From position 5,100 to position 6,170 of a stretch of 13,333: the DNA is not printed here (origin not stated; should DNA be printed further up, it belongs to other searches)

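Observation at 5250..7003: Crotonase-fold protein lacking both hydratase glutamates, translationally coupled to an SPFH/band-7 protein: a possible NfeD-stomatin analogue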

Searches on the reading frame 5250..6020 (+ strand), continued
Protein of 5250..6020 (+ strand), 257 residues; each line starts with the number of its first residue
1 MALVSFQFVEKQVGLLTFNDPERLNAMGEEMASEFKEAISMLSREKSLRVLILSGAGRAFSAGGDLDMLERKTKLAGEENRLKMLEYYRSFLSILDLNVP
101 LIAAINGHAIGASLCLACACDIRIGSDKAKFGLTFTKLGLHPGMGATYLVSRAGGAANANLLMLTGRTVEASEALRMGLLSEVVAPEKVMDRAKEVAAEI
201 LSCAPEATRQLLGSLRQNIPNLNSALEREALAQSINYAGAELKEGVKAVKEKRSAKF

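Call 44: list_cluster_members(proteins=[P0248, P0250, P0253, P0255, P0260, P0281, P0286, P0290, P0315, P0243])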
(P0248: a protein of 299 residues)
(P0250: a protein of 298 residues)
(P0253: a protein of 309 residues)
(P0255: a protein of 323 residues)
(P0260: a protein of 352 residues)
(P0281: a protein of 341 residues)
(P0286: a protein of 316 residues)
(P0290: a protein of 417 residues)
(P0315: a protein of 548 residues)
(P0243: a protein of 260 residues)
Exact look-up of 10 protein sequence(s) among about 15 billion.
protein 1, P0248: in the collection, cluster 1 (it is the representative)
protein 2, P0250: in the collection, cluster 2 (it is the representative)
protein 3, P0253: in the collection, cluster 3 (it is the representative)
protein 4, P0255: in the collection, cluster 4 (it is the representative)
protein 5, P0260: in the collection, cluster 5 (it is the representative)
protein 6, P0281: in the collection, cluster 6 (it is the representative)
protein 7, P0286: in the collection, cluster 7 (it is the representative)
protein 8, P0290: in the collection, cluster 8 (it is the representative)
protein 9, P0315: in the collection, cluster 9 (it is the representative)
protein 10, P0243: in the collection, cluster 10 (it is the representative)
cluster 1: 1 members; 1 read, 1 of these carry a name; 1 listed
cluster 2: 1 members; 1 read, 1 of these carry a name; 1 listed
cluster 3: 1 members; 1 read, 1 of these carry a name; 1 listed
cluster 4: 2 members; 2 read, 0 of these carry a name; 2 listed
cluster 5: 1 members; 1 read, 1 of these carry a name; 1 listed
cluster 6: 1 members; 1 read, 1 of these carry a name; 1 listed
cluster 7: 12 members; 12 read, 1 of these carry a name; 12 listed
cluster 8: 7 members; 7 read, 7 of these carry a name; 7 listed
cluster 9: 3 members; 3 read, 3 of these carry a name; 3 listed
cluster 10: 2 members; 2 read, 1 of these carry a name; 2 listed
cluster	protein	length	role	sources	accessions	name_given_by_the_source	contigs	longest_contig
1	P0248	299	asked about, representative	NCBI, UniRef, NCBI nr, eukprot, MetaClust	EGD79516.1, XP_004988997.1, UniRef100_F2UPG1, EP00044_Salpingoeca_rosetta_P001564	hypothetical protein PTSG_10087 [Salpingoeca rosetta] | Enoyl-CoA hydratase/isomerase n=1 Tax=Salpingoeca rosetta (strain ATCC 50818 / BSB-021) ... | uncharacterized protein PTSG_10087 [Salpingoeca rosetta]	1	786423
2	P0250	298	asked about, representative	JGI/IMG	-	enoyl-CoA hydratase/carnithine racemase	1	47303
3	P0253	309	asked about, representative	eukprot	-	TRINITY_DN1015_c1_g2_i2.p1 TRINITY_DN1015_c1_g2~~TRINITY_DN1015_c1_g2_i2.p1 ORF ...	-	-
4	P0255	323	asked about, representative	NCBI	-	-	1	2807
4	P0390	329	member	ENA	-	-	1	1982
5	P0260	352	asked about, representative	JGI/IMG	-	enoyl-CoA hydratase/carnithine racemase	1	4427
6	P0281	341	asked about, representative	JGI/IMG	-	enoyl-CoA hydratase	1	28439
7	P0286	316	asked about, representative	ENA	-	-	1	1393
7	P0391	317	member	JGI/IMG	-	enoyl-CoA hydratase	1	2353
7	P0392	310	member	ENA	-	-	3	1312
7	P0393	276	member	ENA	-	-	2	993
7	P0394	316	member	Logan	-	-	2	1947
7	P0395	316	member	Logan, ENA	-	-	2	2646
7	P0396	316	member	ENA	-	-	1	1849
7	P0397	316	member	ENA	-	-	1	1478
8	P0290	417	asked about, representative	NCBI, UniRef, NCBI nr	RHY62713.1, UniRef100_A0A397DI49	hypothetical protein DYB38_002631 [Aphanomyces astaci] | Enoyl-CoA hydratase n=1 Tax=Aphanomyces astaci TaxID=112090 RepID=A0A397DI49_APHAT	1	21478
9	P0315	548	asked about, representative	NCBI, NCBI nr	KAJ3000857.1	hypothetical protein HDV02_002320 [Globomyces sp. JEL0801]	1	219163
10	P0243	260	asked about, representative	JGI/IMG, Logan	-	enoyl-CoA hydratase/carnithine racemase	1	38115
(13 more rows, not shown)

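Call 51: search_protein_families(library=pfam, proteins=[L081:5493-8246:-], max_evalue=0.001)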
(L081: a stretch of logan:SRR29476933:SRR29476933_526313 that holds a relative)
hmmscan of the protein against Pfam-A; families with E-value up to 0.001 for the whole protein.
L081:5493-8246:- (918 aa): 0 families

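Call 58: search_protein_families(library=pfam, proteins=[P0315, P0290, P0318, P0260, P0281, P0364, P0359, P0255, P0248], max_evalue=0.001)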
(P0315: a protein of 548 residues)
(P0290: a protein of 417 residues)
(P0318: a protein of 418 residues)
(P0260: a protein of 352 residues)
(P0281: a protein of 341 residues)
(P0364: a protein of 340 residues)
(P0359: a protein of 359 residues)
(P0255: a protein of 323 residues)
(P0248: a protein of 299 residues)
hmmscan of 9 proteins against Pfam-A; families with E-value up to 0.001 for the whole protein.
P0315 (548 aa): 5 families
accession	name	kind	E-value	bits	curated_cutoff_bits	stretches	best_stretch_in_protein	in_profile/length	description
PF00378.25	ECH_1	-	3.7e-55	187.4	27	1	13-261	4-247/251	Enoyl-CoA hydratase/isomerase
PF00106.31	adh_short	-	1.5e-36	126.2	26.6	1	303-480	1-190/195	short chain dehydrogenase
PF16113.10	ECH_2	-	3.4e-35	122.6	27.2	1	17-196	3-181/335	Enoyl-CoA hydratase/isomerase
PF13561.12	adh_short_C2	-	3.5e-21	76.3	27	1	309-492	1-196/236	Enoyl-(Acyl carrier protein) reductase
PF08659.16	KR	-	0.00014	22.3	22.6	1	305-407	3-115/180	KR domain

P0290 (417 aa): 2 families
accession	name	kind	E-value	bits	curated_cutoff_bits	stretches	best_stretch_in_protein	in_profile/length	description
PF00378.25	ECH_1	-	5.8e-47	160.6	27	1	157-406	4-249/251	Enoyl-CoA hydratase/isomerase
PF16113.10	ECH_2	-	2.7e-36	126.2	27.2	1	160-345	2-186/335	Enoyl-CoA hydratase/isomerase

P0318 (418 aa): 2 families
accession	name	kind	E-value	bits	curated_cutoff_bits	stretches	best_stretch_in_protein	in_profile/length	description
PF00378.25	ECH_1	-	5.8e-43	147.5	27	1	177-398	8-225/251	Enoyl-CoA hydratase/isomerase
PF16113.10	ECH_2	-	9e-27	94.9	27.2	1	176-361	2-189/335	Enoyl-CoA hydratase/isomerase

P0260 (352 aa): 2 families
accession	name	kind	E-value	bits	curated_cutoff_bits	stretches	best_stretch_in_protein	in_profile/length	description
PF00378.25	ECH_1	-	4e-50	170.9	27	1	94-345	3-249/251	Enoyl-CoA hydratase/isomerase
PF16113.10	ECH_2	-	7.2e-34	118.2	27.2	2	97-265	1-167/335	Enoyl-CoA hydratase/isomerase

P0281 (341 aa): 2 families
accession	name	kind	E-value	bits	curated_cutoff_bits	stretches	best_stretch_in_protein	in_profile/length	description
PF00378.25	ECH_1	-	9.6e-47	159.9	27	1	93-311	4-221/251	Enoyl-CoA hydratase/isomerase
PF16113.10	ECH_2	-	3.2e-34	119.4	27.2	1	96-262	2-168/335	Enoyl-CoA hydratase/isomerase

P0364 (340 aa): 3 families
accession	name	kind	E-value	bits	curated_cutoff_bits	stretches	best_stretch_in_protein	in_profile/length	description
PF00378.25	ECH_1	-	1.2e-40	139.9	27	1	64-331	3-249/251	Enoyl-CoA hydratase/isomerase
PF16113.10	ECH_2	-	1.5e-26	94.1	27.2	1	67-253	1-174/335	Enoyl-CoA hydratase/isomerase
PF25145.1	NfeD1b_N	-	9.3e-05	22.5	40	1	161-200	55-94/189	NfeD1b, N-terminal domain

P0359 (359 aa): 2 families
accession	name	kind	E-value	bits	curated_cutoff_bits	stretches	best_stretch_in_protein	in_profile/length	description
PF00378.25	ECH_1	-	1.2e-40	139.9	27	1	11-205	2-188/251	Enoyl-CoA hydratase/isomerase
PF16113.10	ECH_2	-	2.2e-27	96.9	27.2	1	16-209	2-190/335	Enoyl-CoA hydratase/isomerase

P0255 (323 aa): 2 families
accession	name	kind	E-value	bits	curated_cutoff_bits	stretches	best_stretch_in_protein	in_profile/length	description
PF00378.25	ECH_1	-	1.5e-50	172.4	27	1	74-323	3-248/251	Enoyl-CoA hydratase/isomerase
PF16113.10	ECH_2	-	3.3e-38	132.5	27.2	2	78-245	2-169/335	Enoyl-CoA hydratase/isomerase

P0248 (299 aa): 2 families
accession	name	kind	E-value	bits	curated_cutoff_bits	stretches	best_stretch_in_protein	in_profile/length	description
PF00378.25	ECH_1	-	1.2e-53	182.5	27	1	49-299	3-248/251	Enoyl-CoA hydratase/isomerase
PF16113.10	ECH_2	-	2.3e-35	123.1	27.2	2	53-220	2-168/335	Enoyl-CoA hydratase/isomerase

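Call 61: search_protein_families(library=pfam, alignment_id=A5, max_evalue=0.001)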
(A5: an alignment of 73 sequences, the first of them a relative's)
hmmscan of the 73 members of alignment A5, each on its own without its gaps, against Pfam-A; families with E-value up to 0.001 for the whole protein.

A. member 1, L001:4156-5895:+ (580 aa): 2 families
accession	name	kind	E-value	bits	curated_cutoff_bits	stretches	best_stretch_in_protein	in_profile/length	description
PF04542.20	Sigma70_r2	-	6.9e-13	48.6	24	1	205-272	1-61/71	Sigma-70 region 2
PF04545.22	Sigma70_r4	-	8.6e-05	22.4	24.1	1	386-428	8-41/50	Sigma-70, region 4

B. families by the number of members that match (of 73 scanned): 44 families (the first 25 are shown)
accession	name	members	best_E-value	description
PF01977.22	UbiD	10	1.1e-67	3-octaprenyl-4-hydroxybenzoate carboxy-lyase Rift-related domain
PF20695.2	UbiD_N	10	3.9e-27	3-octaprenyl-4-hydroxybenzoate carboxy-lyase N-terminal domain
PF00091.31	Tubulin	9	5.1e-49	Tubulin/FtsZ family, GTPase domain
PF12327.13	FtsZ_C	9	5.6e-36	FtsZ family, C-terminal domain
PF20696.2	UbiD_C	9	8.6e-34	3-octaprenyl-4-hydroxybenzoate carboxy-lyase C-terminal domain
PF00482.28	T2SSF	2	2.1e-48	Type II secretion system (T2SS), protein F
PF13419.12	HAD_2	2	7.7e-21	Haloacid dehalogenase-like hydrolase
PF00702.32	Hydrolase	2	2.1e-20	haloacid dehalogenase-like hydrolase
PF00478.31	IMPDH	1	7e-101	IMP dehydrogenase / GMP reductase domain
PF05684.17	DUF819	1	1.2e-88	Protein of unknown function (DUF819)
PF01678.24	DAP_epimerase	1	8.4e-64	Diaminopimelate epimerase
PF00669.25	Flagellin_N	1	1.4e-38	Bacterial flagellin N-terminal helical region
PF00300.27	His_Phos_1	1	1.8e-33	Histidine phosphatase superfamily (branch 1)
PF00717.28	Peptidase_S24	1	3.4e-31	Peptidase S24-like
PF14842.11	FliG_N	1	4.1e-30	FliG N-terminal domain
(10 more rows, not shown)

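Call 67: search_protein_families(library=pfam, proteins=[window:5250-6020:+], max_evalue=10)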
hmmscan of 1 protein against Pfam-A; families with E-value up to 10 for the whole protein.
window:5250-6020:+ (257 aa): 2 families
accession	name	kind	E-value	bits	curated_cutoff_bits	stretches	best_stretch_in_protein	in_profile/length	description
PF00378.25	ECH_1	-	4.1e-54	184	27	1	11-257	4-248/251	Enoyl-CoA hydratase/isomerase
PF16113.10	ECH_2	-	1.3e-32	114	27.2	1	13-252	1-241/335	Enoyl-CoA hydratase/isomerase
